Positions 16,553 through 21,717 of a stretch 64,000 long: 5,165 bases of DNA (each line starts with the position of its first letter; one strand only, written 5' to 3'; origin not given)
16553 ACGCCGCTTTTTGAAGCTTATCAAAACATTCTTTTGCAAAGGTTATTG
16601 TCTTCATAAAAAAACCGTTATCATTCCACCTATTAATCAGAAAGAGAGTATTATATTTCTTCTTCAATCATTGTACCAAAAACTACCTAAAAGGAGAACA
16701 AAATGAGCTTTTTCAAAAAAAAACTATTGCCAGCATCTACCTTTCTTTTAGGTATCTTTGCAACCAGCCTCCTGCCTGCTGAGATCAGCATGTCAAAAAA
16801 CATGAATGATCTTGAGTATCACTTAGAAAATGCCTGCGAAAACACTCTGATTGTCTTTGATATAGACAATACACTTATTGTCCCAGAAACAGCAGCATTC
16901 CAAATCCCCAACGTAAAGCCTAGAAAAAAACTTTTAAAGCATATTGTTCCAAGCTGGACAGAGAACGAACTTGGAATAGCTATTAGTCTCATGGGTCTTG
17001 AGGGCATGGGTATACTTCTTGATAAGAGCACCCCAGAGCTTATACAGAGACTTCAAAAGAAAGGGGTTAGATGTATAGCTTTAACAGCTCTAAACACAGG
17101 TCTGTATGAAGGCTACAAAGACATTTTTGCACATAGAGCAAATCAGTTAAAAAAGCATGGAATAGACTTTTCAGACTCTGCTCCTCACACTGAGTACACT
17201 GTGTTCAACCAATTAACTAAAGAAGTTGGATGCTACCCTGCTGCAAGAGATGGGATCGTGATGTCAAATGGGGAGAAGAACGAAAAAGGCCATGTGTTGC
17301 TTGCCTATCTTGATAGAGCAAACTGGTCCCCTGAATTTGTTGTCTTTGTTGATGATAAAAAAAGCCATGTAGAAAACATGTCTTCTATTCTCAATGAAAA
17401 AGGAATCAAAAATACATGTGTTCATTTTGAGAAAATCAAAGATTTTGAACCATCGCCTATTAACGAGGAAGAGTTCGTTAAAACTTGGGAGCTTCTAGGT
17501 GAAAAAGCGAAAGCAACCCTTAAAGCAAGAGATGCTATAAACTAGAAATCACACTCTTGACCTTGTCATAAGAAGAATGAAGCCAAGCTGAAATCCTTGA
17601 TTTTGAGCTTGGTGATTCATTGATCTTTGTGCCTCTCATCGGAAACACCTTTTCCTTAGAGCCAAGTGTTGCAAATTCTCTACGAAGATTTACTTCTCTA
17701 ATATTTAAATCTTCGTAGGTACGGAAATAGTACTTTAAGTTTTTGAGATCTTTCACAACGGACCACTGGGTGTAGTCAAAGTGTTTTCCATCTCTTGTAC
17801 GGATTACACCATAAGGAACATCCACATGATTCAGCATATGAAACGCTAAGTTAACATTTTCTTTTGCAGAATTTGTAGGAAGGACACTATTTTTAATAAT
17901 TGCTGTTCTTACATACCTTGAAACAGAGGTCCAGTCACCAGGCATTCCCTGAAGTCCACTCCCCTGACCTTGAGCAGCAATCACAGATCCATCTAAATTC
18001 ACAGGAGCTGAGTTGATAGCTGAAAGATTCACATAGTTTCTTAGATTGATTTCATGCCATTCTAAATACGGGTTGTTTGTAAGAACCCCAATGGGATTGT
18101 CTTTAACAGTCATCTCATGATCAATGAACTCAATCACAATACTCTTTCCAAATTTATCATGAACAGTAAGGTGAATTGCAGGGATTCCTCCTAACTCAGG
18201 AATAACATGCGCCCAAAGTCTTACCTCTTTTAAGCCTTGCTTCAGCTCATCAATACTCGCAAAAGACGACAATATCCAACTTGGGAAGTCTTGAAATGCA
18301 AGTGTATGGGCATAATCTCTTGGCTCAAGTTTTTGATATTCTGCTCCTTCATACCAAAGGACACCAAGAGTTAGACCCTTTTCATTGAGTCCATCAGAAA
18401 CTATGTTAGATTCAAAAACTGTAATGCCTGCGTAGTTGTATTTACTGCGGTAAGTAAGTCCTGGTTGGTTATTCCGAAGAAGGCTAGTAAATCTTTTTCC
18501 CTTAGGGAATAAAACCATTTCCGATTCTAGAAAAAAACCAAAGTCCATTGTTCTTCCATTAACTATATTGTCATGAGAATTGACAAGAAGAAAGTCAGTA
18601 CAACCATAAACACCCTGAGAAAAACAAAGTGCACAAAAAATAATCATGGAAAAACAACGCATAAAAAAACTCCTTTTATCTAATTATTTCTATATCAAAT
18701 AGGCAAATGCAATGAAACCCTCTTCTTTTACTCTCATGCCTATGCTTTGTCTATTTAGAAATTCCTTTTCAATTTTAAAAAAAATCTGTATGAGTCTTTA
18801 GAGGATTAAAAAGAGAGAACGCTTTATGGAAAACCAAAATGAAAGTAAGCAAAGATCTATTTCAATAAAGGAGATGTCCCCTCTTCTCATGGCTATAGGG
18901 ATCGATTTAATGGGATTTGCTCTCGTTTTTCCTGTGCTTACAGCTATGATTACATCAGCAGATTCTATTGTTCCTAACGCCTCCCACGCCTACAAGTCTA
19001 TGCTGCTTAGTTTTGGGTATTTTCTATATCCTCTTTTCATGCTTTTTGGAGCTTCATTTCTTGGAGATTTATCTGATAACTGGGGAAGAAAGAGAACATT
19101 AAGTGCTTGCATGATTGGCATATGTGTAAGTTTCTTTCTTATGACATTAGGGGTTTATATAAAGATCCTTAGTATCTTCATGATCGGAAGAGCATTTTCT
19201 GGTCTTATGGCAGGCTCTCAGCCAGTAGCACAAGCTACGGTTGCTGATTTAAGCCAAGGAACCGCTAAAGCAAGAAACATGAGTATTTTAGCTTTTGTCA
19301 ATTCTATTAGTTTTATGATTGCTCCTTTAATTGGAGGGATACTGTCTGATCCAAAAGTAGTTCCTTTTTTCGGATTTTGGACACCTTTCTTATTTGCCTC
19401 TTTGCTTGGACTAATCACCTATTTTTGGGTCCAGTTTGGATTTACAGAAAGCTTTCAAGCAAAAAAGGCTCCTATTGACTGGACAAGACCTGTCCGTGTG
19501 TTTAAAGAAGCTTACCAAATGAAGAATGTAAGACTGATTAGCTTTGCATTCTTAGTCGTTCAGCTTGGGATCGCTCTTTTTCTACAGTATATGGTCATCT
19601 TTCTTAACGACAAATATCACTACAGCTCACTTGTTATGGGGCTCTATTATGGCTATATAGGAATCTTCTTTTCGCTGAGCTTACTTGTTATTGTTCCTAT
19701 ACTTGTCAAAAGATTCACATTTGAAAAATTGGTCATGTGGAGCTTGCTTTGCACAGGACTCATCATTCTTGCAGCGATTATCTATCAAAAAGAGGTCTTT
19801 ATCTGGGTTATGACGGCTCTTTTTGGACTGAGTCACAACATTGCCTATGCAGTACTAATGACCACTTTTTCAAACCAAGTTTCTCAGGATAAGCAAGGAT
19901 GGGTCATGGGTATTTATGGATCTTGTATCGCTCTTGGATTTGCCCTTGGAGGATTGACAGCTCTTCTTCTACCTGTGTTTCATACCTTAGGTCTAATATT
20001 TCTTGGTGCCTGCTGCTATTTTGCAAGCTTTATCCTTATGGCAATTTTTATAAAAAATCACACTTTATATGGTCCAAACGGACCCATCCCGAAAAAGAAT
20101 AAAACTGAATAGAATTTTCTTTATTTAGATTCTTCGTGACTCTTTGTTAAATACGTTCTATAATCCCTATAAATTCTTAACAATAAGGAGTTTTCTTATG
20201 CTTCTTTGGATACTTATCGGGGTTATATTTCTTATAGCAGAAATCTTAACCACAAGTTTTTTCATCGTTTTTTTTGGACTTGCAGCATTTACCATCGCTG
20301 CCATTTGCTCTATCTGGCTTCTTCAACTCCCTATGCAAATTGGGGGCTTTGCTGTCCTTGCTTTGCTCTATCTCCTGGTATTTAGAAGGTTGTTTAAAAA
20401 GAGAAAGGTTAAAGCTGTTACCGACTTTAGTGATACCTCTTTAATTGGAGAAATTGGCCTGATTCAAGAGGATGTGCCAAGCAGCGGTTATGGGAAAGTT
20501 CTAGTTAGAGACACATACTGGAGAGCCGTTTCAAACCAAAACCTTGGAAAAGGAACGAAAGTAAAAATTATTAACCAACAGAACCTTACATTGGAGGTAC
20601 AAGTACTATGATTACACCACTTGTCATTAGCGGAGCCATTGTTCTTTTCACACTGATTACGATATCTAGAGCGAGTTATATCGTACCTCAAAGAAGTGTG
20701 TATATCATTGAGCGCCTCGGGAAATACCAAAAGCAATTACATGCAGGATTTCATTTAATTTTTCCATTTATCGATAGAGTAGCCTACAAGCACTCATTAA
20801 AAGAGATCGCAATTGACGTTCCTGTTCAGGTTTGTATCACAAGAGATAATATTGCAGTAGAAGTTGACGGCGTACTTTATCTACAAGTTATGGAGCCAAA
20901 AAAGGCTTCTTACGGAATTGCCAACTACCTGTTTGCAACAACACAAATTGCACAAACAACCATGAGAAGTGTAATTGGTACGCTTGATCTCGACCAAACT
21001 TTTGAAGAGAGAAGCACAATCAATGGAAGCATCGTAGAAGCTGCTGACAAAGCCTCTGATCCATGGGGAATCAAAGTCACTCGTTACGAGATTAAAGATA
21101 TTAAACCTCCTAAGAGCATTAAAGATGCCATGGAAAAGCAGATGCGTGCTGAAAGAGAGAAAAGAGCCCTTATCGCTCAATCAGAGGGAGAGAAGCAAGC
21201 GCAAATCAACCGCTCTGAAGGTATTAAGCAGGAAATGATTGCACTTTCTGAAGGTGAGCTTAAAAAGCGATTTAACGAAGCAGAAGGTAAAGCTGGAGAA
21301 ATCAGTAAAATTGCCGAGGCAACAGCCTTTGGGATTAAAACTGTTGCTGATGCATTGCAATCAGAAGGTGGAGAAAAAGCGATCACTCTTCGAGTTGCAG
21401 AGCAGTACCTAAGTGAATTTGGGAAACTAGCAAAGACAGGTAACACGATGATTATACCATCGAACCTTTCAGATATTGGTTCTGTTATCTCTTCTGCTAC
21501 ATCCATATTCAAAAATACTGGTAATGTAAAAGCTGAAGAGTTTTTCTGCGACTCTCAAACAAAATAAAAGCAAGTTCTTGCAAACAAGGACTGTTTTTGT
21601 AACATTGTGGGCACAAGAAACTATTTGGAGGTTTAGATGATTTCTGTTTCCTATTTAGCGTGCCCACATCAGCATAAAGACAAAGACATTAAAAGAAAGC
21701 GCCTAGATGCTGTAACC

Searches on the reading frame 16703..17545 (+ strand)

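Call 38: search_protein_families(library=pfam, proteins=[window:16703-17545:+], max_evalue=0.001)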
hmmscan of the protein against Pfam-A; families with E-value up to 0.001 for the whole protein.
window:16703-17545:+ (280 aa): 2 families
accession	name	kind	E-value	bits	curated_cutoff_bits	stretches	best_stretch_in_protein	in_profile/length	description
PF11019.14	DUF2608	-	7.8e-34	117.7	22.6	1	31-250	2-218/244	Protein of unknown function (DUF2608)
PF00702.32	Hydrolase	-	0.00052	20.9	26.4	0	49-218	3-179/191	haloacid dehalogenase-like hydrolase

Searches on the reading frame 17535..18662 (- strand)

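Call 37: search_protein_families(library=pfam, proteins=[window:17535-18662:-], max_evalue=0.001)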
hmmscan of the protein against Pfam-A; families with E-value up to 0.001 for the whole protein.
window:17535-18662:- (375 aa): 1 family
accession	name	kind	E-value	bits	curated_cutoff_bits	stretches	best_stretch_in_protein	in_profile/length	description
PF02275.23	CBAH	-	1.5e-63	215.8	20.4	1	21-329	1-306/316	Linear amide C-N hydrolases, choloylglycine hydrolase family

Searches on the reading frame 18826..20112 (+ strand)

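Call 37: search_protein_families(library=pfam, proteins=[window:18826-20112:+], max_evalue=0.001)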
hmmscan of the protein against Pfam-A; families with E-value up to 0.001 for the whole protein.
window:18826-20112:+ (428 aa): 1 family
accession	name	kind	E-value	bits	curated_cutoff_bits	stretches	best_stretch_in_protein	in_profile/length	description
PF07690.21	MFS_1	-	3e-32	112.3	33.4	1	21-375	2-346/347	Major Facilitator Superfamily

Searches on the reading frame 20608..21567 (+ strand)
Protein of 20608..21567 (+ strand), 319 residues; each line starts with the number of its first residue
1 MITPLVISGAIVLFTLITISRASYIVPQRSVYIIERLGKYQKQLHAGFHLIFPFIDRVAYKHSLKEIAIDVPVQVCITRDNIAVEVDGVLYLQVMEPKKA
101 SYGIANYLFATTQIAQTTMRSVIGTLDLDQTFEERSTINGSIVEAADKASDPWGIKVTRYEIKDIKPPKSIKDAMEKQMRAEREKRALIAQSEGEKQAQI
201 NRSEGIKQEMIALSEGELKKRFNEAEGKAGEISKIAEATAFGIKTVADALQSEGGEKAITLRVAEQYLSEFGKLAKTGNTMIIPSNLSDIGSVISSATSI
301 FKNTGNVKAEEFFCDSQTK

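Call 37: search_protein_families(library=pfam, proteins=[window:20608-21567:+], max_evalue=0.001)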
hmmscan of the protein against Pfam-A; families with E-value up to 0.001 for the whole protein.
window:20608-21567:+ (319 aa): 2 families
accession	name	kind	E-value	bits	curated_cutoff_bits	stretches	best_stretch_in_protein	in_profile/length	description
PF01145.31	Band_7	-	1.5e-36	126.6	23.6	1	25-196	2-176/176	SPFH domain / Band 7 family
PF16200.10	Band_7_C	-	2.5e-25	88.7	29.1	1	245-304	2-61/63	C-terminal region of band_7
